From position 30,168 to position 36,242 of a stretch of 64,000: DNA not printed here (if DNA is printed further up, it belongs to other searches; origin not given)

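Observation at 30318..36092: Giant 1,924-aa signal-less multidomain protein is the most likely novel element of the window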

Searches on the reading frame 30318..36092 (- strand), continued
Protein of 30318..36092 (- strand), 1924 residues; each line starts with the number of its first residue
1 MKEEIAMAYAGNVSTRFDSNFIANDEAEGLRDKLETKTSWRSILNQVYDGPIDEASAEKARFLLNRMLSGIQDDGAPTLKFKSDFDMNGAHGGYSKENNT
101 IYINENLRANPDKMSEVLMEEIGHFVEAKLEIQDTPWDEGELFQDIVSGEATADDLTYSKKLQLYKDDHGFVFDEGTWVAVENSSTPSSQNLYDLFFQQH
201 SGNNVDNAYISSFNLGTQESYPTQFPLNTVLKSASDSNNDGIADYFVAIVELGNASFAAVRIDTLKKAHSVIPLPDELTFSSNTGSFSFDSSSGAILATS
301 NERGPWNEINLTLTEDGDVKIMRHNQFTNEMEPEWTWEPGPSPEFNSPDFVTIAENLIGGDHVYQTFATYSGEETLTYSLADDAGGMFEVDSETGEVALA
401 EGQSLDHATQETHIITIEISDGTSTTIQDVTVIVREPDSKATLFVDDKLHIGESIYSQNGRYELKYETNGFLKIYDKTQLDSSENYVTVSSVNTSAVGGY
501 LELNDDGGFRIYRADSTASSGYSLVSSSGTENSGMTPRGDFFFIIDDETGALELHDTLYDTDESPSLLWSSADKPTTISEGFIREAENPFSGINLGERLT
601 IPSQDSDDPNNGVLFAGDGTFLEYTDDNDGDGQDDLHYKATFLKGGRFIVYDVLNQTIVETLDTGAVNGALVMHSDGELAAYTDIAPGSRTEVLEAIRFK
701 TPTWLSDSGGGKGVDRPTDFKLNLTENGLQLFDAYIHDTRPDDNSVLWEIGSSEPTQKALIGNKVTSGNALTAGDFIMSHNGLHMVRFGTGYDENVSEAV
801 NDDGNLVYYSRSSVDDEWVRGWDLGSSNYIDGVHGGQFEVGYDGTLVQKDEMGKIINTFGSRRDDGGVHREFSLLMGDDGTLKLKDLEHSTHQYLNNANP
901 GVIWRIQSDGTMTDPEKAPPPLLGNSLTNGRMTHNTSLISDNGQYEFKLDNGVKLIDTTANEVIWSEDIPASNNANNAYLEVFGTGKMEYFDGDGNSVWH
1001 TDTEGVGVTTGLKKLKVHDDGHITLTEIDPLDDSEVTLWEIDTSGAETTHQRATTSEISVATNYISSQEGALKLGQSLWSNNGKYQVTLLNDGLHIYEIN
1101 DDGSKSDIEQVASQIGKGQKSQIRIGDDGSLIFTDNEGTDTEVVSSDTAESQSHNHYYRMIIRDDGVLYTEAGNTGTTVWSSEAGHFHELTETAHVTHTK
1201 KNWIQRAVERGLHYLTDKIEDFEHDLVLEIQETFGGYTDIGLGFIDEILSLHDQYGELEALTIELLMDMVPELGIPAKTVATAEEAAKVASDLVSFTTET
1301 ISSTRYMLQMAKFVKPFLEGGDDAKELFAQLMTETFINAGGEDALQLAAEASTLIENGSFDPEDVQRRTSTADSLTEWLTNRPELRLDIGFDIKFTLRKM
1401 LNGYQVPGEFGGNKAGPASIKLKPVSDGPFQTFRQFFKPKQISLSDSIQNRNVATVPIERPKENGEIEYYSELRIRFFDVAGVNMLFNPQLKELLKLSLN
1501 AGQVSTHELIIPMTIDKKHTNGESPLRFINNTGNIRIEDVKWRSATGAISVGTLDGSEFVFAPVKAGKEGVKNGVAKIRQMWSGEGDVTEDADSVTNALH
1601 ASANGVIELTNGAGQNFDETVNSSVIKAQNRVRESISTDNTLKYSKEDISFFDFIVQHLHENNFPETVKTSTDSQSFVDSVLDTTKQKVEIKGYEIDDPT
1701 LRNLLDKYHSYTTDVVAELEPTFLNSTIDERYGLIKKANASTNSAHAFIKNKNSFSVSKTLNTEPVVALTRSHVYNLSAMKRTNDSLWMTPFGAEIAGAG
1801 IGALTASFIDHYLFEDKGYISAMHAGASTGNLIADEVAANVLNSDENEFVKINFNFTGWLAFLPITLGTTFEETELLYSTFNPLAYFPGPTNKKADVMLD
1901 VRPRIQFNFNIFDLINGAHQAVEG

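Call 78: search_protein_families(library=padloc, proteins=[window:30318-36092:-], max_evalue=0.01)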
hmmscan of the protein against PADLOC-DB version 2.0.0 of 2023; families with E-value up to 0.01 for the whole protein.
window:30318-36092:- (1924 aa): 0 families
